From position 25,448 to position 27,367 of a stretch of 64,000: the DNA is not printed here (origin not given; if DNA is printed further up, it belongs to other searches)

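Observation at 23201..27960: Lower-GC island wired with four successive sigma-54 promoters but no enhancer-binding protein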

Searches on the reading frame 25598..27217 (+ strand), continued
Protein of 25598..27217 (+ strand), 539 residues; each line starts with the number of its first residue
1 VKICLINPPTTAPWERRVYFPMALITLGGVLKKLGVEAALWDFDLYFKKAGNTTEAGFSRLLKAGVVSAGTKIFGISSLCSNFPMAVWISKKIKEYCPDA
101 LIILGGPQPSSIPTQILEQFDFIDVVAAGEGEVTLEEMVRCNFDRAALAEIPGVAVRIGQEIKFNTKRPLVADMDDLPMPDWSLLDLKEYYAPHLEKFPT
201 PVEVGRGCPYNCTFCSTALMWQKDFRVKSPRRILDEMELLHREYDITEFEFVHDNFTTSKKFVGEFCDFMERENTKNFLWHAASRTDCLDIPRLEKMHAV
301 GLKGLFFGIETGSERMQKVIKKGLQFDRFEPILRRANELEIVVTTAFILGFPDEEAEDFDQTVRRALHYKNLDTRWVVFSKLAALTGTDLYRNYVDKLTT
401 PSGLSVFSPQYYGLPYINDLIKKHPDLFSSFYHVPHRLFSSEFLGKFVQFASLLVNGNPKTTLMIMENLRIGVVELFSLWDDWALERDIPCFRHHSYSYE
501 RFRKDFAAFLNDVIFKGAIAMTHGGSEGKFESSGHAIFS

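Call 19: find_related_loci(query=A2, collection=genome_contigs, flank=10000)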
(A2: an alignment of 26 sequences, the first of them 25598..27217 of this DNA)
Query A2 (539 aa) in genome_contigs; peptide patterns used: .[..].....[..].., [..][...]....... (x = any residue, [..] = any of these).
397 stretches matched a pattern; 385 encode a relative of the query (tblastn E <= 1e-3); the best 80 are kept; 79 distinct loci.
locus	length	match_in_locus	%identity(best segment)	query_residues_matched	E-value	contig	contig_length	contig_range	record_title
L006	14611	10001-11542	56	2-515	0e+0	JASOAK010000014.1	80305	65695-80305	MAG: bacterium isolate UBA10199-1 HKU-EGSB-UBA10199-1_14, whole genome shotgun sequence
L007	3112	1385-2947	57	2-522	0e+0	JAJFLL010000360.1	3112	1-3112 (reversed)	MAG: Deltaproteobacteria bacterium isolate OFTM172 OFTM172_359, whole genome shotgun sequence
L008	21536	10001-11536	57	1-512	0e+0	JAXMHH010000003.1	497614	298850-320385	MAG: bacterium isolate STL-UBA1 C1.96.fa-3, whole genome shotgun sequence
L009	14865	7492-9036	56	1-515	0e+0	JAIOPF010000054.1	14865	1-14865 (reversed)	MAG: Deltaproteobacteria bacterium isolate LakeFargette_0920_ALND_MAG_57_7 LacPavin_0920_ALND_scaffold_106971, whole gen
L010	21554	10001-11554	52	2-513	1e-179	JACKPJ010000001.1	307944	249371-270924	MAG: Deltaproteobacteria bacterium isolate HK-STAS-UBA10199-1 HK-STAS-UBA10199-1_1, whole genome shotgun sequence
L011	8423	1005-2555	52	2-518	4e-176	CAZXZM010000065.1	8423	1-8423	MAG TPA_asm: uncultured Pseudomonadota bacterium isolate SRP308112_co1_355 genome assembly, contig: NODE_16350_length_84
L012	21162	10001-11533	53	3-513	1e-169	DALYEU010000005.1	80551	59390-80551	MAG TPA_asm: bacterium isolate CTOTU14262 NODE_41_length_80551_cov_8.472905, whole genome shotgun sequence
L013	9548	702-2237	52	1-512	1e-167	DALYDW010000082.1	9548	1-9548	MAG TPA_asm: bacterium isolate CTOTU14239 NODE_1797_length_9548_cov_3.612030, whole genome shotgun sequence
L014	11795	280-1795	55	2-513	9e-156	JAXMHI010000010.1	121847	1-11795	MAG: bacterium isolate STL-UBA2 C4.194.fa-10, whole genome shotgun sequence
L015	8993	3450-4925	43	1-488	1e-125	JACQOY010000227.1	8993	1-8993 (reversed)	MAG: Deltaproteobacteria bacterium isolate NC_groundwater_1293_Ag_S-0.2um_53_32 S_p2_S4_coassembly_k141_3708704, whole g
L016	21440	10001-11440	40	2-483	9e-111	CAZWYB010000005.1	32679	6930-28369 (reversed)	MAG TPA_asm: uncultured Pseudomonadota bacterium isolate SRP273308_co1_414 genome assembly, contig: NODE_1282_length_326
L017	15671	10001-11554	38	2-519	2e-109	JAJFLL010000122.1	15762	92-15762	MAG: Deltaproteobacteria bacterium isolate OFTM172 OFTM172_121, whole genome shotgun sequence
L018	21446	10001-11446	40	2-483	5e-109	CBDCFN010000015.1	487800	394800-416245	MAG: bacterium isolate 8540ba5b-a7bb-453d-8cfa-50a4359c344d genome assembly, contig: contig_15, whole genome shotgun seq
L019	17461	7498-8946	38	2-496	5e-105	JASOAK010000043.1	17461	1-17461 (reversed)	MAG: bacterium isolate UBA10199-1 HKU-EGSB-UBA10199-1_43, whole genome shotgun sequence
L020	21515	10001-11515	38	2-510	2e-104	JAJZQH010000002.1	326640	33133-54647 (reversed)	MAG: bacterium isolate SKS1.bin41 NODE_14_length_326640_cov_12.352553, whole genome shotgun sequence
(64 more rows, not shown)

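Call 49: search_solved_structures(query=window:25598-27217:+, max_evalue=0.001)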
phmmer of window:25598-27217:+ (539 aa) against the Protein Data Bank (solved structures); distinct sequences matched with E-value up to 0.001: 5.
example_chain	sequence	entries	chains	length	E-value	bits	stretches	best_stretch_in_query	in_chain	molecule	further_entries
7kdx_A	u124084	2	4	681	5.1e-20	74.8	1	73-368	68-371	Methyltransferase TokK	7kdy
9ccb_A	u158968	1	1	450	3.1e-13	52.4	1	51-374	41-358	Radical SAM core domain-containing protein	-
6fd2_B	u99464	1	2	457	1.1e-11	47.3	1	141-403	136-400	Putative apramycin biosynthetic oxidoreductase 4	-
5ul2_A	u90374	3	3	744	3.6e-08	35.7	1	92-349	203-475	OxsB protein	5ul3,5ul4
9n1b_A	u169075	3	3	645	7.5e-07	31.3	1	93-218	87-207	Radical SAM protein | Radical SAM enzyme CysS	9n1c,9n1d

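Call 67: predict_structure(alignment_id=A2)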
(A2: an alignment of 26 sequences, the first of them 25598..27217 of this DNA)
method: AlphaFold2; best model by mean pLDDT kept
length: 539 residues; sequences in the alignment: 26
mean_pLDDT: 87.2   pTM: 0.86
mean pLDDT of the five models: 87.2, 86.9, 86.1, 85.8, 85.5
residues with pLDDT >= 90: 307; 70-90: 176; 50-70: 35; < 50: 21
segments of 3 or more residues with pLDDT < 50: 405-409, 524-539
pLDDT, mean of each block of 10 residues (from residue 1): 94 77 95 98 88 80 94 93 90 97 81 88 93 96 95 94 91 94 92 73 89 81 87 97 94 83 96 97 91 97 95 95 92 97 95 96 96 91 86 88 54 74 86 90 88 89 86 93 88 67 89 75 44 33
secondary structure, 60 per line:
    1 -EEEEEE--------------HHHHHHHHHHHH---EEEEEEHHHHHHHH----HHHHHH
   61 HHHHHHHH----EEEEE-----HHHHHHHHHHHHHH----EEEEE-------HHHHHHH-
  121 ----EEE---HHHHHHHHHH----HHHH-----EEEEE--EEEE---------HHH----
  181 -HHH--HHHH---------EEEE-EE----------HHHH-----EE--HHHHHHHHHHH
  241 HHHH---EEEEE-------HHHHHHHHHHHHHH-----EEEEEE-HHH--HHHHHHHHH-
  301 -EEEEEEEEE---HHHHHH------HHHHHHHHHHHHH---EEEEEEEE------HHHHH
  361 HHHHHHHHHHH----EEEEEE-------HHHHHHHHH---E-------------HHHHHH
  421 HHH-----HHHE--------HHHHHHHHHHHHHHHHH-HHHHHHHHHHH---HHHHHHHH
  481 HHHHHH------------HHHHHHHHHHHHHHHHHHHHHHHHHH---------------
elements in order: E2-7 H22-33 E37-42 H43-50 H55-68 E73-77 H83-96 E101-105 H113-119 E125-127 H131-140 H145-148 E154-158 E161-164 H187-190 E200-203 H217-220 H230-244 E248-252 H260-273 E279-284 H291-299 E302-310 H314-319 H326-338 E342-349 H356-371 E376-381 H389-397 H415-423 H441-457 H459-469 H473-486 H499-524

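Call 71: fold_search(model_id=the predicted structure, library=pdb)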
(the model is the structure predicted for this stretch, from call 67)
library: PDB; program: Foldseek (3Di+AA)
matches with E <= 10: 1792; with E <= 0.001: 106
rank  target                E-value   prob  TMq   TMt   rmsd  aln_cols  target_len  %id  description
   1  6wte_A                5.1e-22  1.00  0.63  0.60   7.8       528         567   17  Structure of radical S-adenosylmethionine methyltransferase, TsrM, from Kitasatospora setae with cobalamin and [4Fe-4S (released 2020-12-23)
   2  6wte_B                1.1e-21  1.00  0.60  0.61   6.9       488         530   18  Structure of radical S-adenosylmethionine methyltransferase, TsrM, from Kitasatospora setae with cobalamin and [4Fe-4S (released 2020-12-23)
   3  7kdx_B                1.4e-21  1.00  0.65  0.55   6.5       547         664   18  Crystal structure of Streptomyces tokunonesis TokK with hydroxycobalamin, 5'-deoxyadenosine, and methionine (released 2022-01-12)
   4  6wtf_A                3.4e-21  1.00  0.59  0.58  10.4       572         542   17  Structure of radical S-adenosylmethionine methyltransferase, TsrM, from Kitasatospora setae with tryptophan substrate  (released 2020-12-23)
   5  7kdy_A                5.7e-21  1.00  0.66  0.55   6.5       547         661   18  Crystal structure of Streptomyces tokunonesis TokK with hydroxycobalamin, 5'-deoxyadenosine, methionine, and (2R)-pant (released 2022-01-12)
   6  6wtf_B                8.5e-21  1.00  0.61  0.61   7.3       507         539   18  Structure of radical S-adenosylmethionine methyltransferase, TsrM, from Kitasatospora setae with tryptophan substrate  (released 2020-12-23)
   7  9ccb                  1.0e-20  1.00  0.56  0.70   9.8       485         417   18  X-ray crystal structure of methyl-coenzyme M reductase glutamine methylase (MgmA) from Methanothermobacter marburgensis  (released 2025-01-01)
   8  7kdx_A                1.6e-20  1.00  0.65  0.55   6.6       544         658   18  Crystal structure of Streptomyces tokunonesis TokK with hydroxycobalamin, 5'-deoxyadenosine, and methionine (released 2022-01-12)
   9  7kdy_B                2.7e-20  1.00  0.68  0.57   6.0       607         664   18  Crystal structure of Streptomyces tokunonesis TokK with hydroxycobalamin, 5'-deoxyadenosine, methionine, and (2R)-pant (released 2022-01-12)
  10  6fd2_A                7.2e-20  1.00  0.66  0.77   4.6       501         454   19  Radical SAM 1,2-diol dehydratase AprD4 in complex with its substrate paromamine (released 2018-01-17)
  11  9n1d                  1.7e-19  1.00  0.68  0.60   5.4       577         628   14  Crystal structure of CysS from Corallococcus sp. CA054B with 5'-deoxyadenosine and methionine bound (released 2026-01-28)
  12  6fd2_B                3.6e-19  1.00  0.62  0.73   6.0       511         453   18  Radical SAM 1,2-diol dehydratase AprD4 in complex with its substrate paromamine (released 2018-01-17)
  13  9n1c                  9.6e-19  1.00  0.66  0.58   5.7       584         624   14  Crystal structure of CysS from Corallococcus sp. CA054B with 5'-deoxyadenosine, methionine, and pantetheinylated 3-ethox (released 2026-01-28)
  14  9n1b                  4.1e-18  1.00  0.66  0.58   5.6       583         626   14  Crystal structure of CysS from Corallococcus sp. CA054B with 5'-deoxyadenosine, methionine, and pantetheinylated 3-metho (released 2026-01-28)
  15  5ul4                  1.0e-17  1.00  0.61  0.46  12.7       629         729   18  Structure of Cobalamin-dependent S-adenosylmethionine radical enzyme OxsB with aqua-cobalamin and S-adenosylmethionine b (released 2017-04-19)
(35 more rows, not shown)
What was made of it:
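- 25598..27217 (+): Cobalamin-dependent (class B) radical SAM enzyme, 539 aa. Its start codon overlaps the partner's stop codon (GTGA). The AlphaFold model has pLDDT 87, and the top folds are TsrM, TokK, MgmA, AprD4, CysS and OxsB (calls 67, 71).
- On Class B (cobalamin-dependent) radical SAM enzymes: The model superposes on the B12-bound TsrM and TokK structures over more than 480 columns (call 71).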

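Call 91: find_encoding_contigs(protein=P0002, flank=3000, max_places=2)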
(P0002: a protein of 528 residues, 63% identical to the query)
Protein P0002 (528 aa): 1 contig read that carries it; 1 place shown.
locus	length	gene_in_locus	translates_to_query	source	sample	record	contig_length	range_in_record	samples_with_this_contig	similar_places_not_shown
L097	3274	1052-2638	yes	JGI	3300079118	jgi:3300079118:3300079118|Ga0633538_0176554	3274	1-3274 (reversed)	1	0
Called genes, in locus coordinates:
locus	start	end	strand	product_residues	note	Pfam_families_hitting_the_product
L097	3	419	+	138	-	?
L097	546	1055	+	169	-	-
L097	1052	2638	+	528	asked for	PF02310:B12-binding, PF04055:Radical_SAM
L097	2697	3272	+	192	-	?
